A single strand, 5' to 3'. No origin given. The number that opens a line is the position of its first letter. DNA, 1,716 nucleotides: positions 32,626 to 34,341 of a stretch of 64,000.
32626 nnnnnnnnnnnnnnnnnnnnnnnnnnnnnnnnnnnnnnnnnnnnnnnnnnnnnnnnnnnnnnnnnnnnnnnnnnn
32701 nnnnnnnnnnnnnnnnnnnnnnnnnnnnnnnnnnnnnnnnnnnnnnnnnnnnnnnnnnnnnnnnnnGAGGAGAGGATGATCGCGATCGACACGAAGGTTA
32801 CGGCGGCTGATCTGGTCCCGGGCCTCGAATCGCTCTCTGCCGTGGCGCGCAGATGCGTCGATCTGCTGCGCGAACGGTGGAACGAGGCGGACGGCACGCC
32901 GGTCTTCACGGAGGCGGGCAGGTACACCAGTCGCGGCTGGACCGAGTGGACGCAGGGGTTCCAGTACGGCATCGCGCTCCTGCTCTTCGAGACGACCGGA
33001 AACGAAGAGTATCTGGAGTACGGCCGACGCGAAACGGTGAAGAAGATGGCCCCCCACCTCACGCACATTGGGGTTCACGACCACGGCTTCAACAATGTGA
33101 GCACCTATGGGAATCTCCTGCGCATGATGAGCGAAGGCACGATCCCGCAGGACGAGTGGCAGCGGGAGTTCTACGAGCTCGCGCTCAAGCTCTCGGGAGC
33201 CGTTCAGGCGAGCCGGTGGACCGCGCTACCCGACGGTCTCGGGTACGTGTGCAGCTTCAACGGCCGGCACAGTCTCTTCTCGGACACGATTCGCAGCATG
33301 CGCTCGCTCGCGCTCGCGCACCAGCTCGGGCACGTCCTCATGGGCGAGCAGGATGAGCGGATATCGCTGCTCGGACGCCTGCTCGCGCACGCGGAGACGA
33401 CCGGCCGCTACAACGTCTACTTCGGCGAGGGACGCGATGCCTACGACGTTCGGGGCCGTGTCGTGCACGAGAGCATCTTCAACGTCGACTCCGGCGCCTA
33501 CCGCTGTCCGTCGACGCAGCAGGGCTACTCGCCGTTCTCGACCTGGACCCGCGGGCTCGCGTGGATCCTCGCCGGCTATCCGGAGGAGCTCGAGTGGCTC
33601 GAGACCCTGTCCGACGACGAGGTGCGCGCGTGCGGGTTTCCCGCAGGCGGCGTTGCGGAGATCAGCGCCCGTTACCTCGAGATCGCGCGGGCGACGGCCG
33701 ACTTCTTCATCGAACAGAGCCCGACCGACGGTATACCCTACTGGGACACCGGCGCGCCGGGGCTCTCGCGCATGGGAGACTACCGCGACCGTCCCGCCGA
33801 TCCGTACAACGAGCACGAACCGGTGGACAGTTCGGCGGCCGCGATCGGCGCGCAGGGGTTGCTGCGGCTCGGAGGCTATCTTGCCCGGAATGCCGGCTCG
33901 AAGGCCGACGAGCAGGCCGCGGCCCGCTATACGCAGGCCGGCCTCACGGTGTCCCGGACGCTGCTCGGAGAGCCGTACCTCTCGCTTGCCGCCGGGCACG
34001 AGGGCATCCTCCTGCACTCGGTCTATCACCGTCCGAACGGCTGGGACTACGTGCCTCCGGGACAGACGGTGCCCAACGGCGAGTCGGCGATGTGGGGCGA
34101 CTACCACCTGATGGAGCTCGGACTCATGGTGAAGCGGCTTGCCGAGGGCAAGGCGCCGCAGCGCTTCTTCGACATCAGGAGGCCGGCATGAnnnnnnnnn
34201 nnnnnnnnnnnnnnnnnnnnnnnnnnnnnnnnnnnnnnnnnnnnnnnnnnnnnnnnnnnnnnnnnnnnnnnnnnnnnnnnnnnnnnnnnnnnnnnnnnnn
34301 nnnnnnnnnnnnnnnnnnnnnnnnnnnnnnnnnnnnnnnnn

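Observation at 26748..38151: Unsaturated-uronate/KDG locus without KduI: two TIM-barrel plus Gfo/Idh/MocA pairs as candidate non-orthologous or oxidative-cleavage steps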

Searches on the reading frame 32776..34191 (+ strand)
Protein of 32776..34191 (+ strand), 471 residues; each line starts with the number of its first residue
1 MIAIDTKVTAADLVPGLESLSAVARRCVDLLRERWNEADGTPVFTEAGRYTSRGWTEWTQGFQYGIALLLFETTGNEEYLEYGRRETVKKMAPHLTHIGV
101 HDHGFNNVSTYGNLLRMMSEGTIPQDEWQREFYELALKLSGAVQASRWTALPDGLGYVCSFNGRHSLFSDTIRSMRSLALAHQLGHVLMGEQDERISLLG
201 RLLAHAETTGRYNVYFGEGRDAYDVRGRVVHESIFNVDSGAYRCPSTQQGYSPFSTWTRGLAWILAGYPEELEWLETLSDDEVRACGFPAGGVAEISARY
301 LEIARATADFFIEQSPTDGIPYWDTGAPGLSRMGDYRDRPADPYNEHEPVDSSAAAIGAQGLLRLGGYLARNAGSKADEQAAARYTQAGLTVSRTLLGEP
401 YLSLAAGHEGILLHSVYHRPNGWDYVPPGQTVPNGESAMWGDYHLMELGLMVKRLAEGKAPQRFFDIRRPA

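Call 4: search_protein_families(library=pfam, proteins=[window:32776-34191:+], max_evalue=0.01)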
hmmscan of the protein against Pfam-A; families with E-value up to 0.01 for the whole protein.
window:32776-34191:+ (471 aa): 1 family
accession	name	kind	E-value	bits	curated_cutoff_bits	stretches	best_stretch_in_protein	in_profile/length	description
PF07470.19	Glyco_hydro_88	-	3.7e-05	23.3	26.6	0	231-277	164-219/352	Glycosyl Hydrolase Family 88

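Call 6: search_protein_families(library=ncbifam, proteins=[window:32776-34191:+], max_evalue=0.01)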
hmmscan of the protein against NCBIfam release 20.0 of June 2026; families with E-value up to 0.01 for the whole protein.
window:32776-34191:+ (471 aa): 0 families

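Call 7: search_solved_structures(query=window:32776-34191:+, max_evalue=1, show_alignments=2)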
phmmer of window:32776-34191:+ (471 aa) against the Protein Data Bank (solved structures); distinct sequences matched with E-value up to 1: 8.
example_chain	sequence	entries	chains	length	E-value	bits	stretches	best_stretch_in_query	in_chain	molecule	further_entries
1vd5_A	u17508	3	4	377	6.4e-11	45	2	47-105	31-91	unsaturated glucuronyl hydrolase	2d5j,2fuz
2ahf_A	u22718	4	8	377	6.9e-11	44.9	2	47-109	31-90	unsaturated glucuronyl hydrolase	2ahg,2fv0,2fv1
2zzr_A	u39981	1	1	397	0.0041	19.2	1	228-270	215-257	Unsaturated glucuronyl hydrolase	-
3anj_A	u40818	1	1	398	0.0042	19.2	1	228-270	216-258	Putative uncharacterized protein gbs1889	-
3ani_A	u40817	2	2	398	0.0045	19.1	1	228-270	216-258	Putative uncharacterized protein gbs1889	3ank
3vxd_A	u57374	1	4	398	0.0057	18.8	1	228-270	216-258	Putative uncharacterized protein gbs1889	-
3wux_A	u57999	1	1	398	0.009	18.1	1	228-270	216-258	Unsaturated chondroitin disaccharide hydrolase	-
3wiw_A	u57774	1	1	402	0.049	15.7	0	235-269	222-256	Glycosyl hydrolase family 88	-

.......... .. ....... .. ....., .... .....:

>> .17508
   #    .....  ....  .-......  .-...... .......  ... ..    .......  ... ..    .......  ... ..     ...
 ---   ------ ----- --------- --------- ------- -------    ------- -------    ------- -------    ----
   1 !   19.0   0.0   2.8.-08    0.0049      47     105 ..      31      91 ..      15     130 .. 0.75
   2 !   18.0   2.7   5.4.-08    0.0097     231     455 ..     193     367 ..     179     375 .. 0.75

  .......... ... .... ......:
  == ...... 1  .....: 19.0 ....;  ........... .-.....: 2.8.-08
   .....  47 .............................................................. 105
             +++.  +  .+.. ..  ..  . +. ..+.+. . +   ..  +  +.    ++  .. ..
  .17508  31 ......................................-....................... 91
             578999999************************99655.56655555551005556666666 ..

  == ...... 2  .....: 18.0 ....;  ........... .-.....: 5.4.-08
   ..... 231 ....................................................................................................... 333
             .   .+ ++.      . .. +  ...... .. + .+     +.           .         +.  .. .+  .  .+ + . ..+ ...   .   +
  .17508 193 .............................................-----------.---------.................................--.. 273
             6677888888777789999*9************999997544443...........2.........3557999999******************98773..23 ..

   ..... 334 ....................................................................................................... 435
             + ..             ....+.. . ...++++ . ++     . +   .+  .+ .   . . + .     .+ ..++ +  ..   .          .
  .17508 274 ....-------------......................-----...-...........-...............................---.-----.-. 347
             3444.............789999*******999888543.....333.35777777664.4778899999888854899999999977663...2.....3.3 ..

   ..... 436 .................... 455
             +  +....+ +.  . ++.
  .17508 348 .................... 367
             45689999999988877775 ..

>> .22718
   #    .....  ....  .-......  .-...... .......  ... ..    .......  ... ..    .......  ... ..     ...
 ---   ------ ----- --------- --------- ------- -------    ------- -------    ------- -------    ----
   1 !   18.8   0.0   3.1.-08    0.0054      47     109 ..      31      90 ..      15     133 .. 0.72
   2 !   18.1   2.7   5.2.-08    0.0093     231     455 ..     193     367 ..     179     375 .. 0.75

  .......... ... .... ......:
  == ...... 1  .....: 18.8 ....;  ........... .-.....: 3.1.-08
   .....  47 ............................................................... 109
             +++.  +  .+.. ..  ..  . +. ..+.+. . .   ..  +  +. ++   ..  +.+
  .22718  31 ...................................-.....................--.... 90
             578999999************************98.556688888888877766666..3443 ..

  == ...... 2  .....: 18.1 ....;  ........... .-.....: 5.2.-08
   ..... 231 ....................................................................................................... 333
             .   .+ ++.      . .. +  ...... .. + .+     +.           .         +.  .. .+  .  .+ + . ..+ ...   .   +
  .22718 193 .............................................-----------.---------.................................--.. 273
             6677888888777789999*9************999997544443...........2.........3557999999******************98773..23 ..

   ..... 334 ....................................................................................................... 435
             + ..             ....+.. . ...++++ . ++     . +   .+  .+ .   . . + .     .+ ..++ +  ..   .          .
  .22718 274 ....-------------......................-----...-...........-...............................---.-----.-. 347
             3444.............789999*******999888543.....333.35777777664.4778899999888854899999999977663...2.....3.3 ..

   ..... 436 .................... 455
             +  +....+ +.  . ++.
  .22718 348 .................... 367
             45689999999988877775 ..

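Call 8: find_homologous_proteins(query=window:32776-34191:+, max_evalue=0.00001)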
Query window:32776-34191:+ (471 aa): 8000 proteins with E <= 0.00001 among 8000 candidates; the best 120 are listed.
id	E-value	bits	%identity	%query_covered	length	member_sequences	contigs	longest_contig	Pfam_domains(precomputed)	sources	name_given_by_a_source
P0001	2.8e-280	948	87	100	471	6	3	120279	PF07470.20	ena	-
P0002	7.4e-250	848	77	99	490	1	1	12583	-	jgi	jgi:hypothetical protein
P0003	5.1e-246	835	77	100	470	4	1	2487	-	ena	-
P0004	1.4e-245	834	74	100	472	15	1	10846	-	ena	-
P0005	1.9e-245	833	76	100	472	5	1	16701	-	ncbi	ncbi:MAG: glycosyl hydrolase [Spirochaetota bacterium]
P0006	2.7e-238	810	73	100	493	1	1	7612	-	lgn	-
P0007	2.5e-237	807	72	100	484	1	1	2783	-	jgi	jgi:hypothetical protein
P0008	2.9e-232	790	74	99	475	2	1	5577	-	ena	-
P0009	5.5e-232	789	72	100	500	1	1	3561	-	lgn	-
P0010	2.2e-231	787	72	100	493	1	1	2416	-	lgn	-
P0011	7.7e-231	785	72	99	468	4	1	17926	-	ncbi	ncbi:MAG: hypothetical protein ACLFNT_01850 [Spirochaetales bacterium]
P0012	6.3e-229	779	71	99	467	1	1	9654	-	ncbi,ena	-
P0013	1.2e-228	778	70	99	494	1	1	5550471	-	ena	-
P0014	2.6e-228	777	70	99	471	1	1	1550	-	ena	-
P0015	9.2e-228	775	71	100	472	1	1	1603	PF07470.20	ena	-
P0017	4.6e-225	766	68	100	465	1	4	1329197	-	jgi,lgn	jgi:hypothetical protein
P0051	8.1e-208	709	67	99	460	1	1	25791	-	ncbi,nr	ncbi:MAG: hypothetical protein PHC88_10095 [Terrimicrobiaceae bacterium]|nr:hypothetical protein [Te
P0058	3.4e-207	707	67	97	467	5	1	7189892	-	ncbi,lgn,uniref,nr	ncbi:hypothetical protein [Humisphaera borealis]|uniref:Glycosyl hydrolase n=1 Tax=Humisphaera borea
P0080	1.0e-205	702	66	99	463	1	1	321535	-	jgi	-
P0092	2.1e-205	701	64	99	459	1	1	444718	-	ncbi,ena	-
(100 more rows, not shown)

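Call 9: find_encoding_contigs(protein=P0058, flank=10000, max_places=2)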
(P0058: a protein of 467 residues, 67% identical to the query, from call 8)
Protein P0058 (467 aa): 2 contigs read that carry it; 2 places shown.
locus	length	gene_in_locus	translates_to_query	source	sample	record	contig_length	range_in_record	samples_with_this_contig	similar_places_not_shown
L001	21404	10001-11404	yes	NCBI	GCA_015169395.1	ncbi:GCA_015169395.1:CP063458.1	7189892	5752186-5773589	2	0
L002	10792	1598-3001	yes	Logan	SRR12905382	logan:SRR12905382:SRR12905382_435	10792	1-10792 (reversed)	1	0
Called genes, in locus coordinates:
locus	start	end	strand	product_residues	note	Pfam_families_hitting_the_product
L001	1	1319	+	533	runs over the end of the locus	PF01408:GFO_IDH_MocA, PF22725:GFO_IDH_MocA_C3 (faint), PF19051:GFO_IDH_MocA_C2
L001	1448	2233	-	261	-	-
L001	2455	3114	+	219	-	-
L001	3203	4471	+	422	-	PF04230:PS_pyruv_trans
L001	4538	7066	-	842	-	-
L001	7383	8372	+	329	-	-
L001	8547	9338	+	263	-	PF00106:adh_short, PF08659:KR, PF13561:adh_short_C2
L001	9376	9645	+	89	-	-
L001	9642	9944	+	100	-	-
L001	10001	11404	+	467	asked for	-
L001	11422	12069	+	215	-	PF01081:Aldolase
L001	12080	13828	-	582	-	PF10131:PTPS_related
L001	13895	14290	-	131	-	PF00903:Glyoxalase, PF12681:Glyoxalase_2 (faint), PF13669:Glyoxalase_4 (weak), PF22677:Ble-like_N (weak), PF18029:Glyoxalase_6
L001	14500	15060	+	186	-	PF04542:Sigma70_r2, PF08281:Sigma70_r4_2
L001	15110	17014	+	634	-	PF04773:FecR, PF24817:WD40_WDHD1_1st, PF25172:Beta-prop_WDR3_2nd, PF25391:WD40_Gbeta, PF23414:Beta-prop_EML_2, PF25173:Beta-prop_WDR3_1st, PF25174:Beta-prop_THOC3, PF23381:Beta-prop_IFT122_1st, +30 more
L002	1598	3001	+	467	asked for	-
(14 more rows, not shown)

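Call 10: find_encoding_contigs(protein=P0013, flank=10000, max_places=2)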
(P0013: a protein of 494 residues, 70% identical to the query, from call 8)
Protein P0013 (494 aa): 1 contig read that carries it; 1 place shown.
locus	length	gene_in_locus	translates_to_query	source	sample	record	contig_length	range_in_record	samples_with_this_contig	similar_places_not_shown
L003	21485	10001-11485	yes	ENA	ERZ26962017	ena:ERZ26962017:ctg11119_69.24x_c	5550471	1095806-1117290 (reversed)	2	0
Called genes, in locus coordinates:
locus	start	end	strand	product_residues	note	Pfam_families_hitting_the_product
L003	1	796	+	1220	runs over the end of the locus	PF00515:TPR_1 (faint), PF07719:TPR_2 (faint), PF13432:TPR_16 (weak), PF13424:TPR_12, PF13432:TPR_16 (weak), PF14559:TPR_19 (weak), PF13424:TPR_12, PF12770:CHAT, +7 more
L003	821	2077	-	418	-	PF06134:RhaA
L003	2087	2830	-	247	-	PF19845:DUF6320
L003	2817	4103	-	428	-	-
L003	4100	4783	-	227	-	PF02517:Rce1-like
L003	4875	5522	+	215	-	PF08044:DUF1707, PF09922:LiaF-like_C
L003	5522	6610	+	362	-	PF01408:GFO_IDH_MocA (weak), PF02894:GFO_IDH_MocA_C (weak), PF22725:GFO_IDH_MocA_C3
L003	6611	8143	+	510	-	PF02446:Glyco_hydro_77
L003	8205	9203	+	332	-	PF00356:LacI, PF00532:Peripla_BP_1 (weak), PF13377:Peripla_BP_3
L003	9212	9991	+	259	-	PF00106:adh_short, PF08659:KR (weak), PF13561:adh_short_C2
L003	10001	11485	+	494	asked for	-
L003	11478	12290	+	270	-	PF01261:AP_endonuc_2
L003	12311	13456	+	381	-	PF01408:GFO_IDH_MocA (weak), PF02894:GFO_IDH_MocA_C, PF22685:Gal80p_C-like (weak), PF22725:GFO_IDH_MocA_C3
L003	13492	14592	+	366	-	PF00294:PfkB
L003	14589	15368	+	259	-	PF01081:Aldolase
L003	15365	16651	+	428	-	PF01960:ArgJ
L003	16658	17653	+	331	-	PF20030:bpMoxR, PF07726:AAA_3, PF07728:AAA_5, PF17863:AAA_lid_2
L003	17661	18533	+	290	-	PF01882:DUF58, PF05762:VWA_CoxE (weak), PF13519:VWA_2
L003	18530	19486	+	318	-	-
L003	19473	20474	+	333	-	PF00092:VWA, PF13519:VWA_2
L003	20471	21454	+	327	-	PF00092:VWA, PF13519:VWA_2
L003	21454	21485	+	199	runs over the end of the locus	PF07721:TPR_4 (faint), PF00515:TPR_1 (faint), PF07719:TPR_2 (faint), PF13414:TPR_11 (faint), PF14559:TPR_19 (faint), PF13432:TPR_16 (weak)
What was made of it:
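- Tried and rejected: RhaA's neighbourhood recurs in the related spirochaete L003 (call 10), but the GH2 and RbsD/FucU genes were not looked for in related loci.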

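Call 11: find_encoding_contigs(protein=P0051, flank=8000, max_places=1)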
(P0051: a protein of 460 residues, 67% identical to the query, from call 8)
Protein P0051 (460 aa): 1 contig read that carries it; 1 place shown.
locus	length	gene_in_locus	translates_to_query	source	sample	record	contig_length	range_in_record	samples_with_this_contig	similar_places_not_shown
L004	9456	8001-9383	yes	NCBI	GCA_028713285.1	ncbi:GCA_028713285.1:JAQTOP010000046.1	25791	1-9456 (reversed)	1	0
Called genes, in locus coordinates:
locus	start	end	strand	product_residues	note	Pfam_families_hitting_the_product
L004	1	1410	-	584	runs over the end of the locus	PF01656:CbiA (weak), PF10609:ParA (weak), PF13614:AAA_31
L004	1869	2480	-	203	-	PF02563:Poly_export, PF22461:SLBB_2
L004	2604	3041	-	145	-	-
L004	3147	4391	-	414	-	PF00009:GTP_EFTU, PF01926:MMR_HSR1 (faint), PF22594:GTP-eEF1A_C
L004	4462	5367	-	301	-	PF01507:PAPS_reduct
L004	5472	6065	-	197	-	PF01583:APS_kinase, PF13671:AAA_33 (weak)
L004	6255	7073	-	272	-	PF14525:AraC_binding_2 (weak), PF02311:AraC_binding, PF07883:Cupin_2 (weak), PF00165:HTH_AraC, PF12833:HTH_18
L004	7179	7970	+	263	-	PF00106:adh_short, PF08659:KR, PF13561:adh_short_C2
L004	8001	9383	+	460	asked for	-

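Call 12: find_encoding_contigs(protein=P0017, flank=8000, max_places=1)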
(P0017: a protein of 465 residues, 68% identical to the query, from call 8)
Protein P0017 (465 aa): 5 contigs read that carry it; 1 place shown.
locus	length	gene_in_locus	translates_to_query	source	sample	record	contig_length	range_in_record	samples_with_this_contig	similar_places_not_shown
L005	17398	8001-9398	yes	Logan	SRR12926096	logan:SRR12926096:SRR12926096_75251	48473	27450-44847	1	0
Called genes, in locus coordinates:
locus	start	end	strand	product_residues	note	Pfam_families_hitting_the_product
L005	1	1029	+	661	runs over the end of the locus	-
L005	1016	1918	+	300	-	PF14258:DUF4350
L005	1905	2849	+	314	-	PF20030:bpMoxR, PF01078:Mg_chelatase (faint), PF07726:AAA_3, PF07728:AAA_5, PF17863:AAA_lid_2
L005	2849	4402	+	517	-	PF01882:DUF58 (faint)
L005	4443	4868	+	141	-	PF00903:Glyoxalase, PF13669:Glyoxalase_4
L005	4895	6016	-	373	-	PF03193:RsgA_GTPase, PF01926:MMR_HSR1 (weak)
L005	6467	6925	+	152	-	-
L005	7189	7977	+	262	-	PF00106:adh_short, PF13561:adh_short_C2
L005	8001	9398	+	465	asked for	-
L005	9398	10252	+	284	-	PF01261:AP_endonuc_2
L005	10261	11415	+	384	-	PF01408:GFO_IDH_MocA (weak), PF02894:GFO_IDH_MocA_C, PF22725:GFO_IDH_MocA_C3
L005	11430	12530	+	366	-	PF00294:PfkB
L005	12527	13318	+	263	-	PF01081:Aldolase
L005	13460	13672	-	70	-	-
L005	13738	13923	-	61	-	-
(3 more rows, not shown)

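Call 13: find_encoding_contigs(protein=P0092, flank=8000, max_places=1)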
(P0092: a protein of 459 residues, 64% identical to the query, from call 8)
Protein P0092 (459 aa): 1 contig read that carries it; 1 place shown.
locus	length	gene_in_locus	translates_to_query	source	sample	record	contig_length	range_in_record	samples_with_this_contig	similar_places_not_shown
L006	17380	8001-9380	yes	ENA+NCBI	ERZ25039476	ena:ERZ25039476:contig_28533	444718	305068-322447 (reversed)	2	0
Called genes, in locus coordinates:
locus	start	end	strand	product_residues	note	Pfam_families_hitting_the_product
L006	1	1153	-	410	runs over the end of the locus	PF00155:Aminotran_1_2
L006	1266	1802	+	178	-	-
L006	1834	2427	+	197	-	PF02775:TPP_enzyme_C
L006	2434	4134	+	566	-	PF01546:Peptidase_M20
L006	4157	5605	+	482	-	PF00246:Peptidase_M14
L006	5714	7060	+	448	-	PF13458:Peripla_BP_6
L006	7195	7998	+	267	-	PF00106:adh_short, PF08659:KR (weak), PF13561:adh_short_C2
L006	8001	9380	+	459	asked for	-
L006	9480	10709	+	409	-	PF00069:Pkinase, PF07714:PK_Tyr_Ser-Thr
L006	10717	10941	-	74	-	PF04324:Fer2_BFD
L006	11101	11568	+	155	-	PF00210:Ferritin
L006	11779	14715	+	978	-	-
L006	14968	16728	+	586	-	PF00072:Response_reg, PF00512:HisKA, PF02518:HATPase_c, PF00072:Response_reg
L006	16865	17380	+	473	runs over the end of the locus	-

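Call 14: find_encoding_contigs(protein=P0080, flank=8000, max_places=1)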
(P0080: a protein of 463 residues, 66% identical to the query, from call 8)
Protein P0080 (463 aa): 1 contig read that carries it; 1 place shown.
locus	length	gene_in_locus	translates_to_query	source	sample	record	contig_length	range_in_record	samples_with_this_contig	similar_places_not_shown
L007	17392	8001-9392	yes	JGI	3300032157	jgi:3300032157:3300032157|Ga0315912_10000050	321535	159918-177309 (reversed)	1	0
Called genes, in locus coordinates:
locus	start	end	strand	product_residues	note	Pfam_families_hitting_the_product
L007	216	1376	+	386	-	PF13377:Peripla_BP_3, PF00165:HTH_AraC (weak), PF12833:HTH_18, PF00165:HTH_AraC (weak)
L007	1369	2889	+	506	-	PF04616:Glyco_hydro_43, PF17851:GH43_C2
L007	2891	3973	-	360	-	PF03664:Glyco_hydro_62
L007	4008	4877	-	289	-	-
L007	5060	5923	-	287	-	PF01261:AP_endonuc_2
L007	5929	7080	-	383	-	PF01408:GFO_IDH_MocA, PF02894:GFO_IDH_MocA_C, PF22725:GFO_IDH_MocA_C3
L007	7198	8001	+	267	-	PF00106:adh_short, PF08659:KR, PF13561:adh_short_C2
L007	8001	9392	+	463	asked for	-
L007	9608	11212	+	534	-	-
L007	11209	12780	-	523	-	PF13609:Porin_4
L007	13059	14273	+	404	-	PF00083:Sugar_tr (faint), PF07690:MFS_1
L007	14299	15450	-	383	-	-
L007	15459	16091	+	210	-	-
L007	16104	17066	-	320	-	-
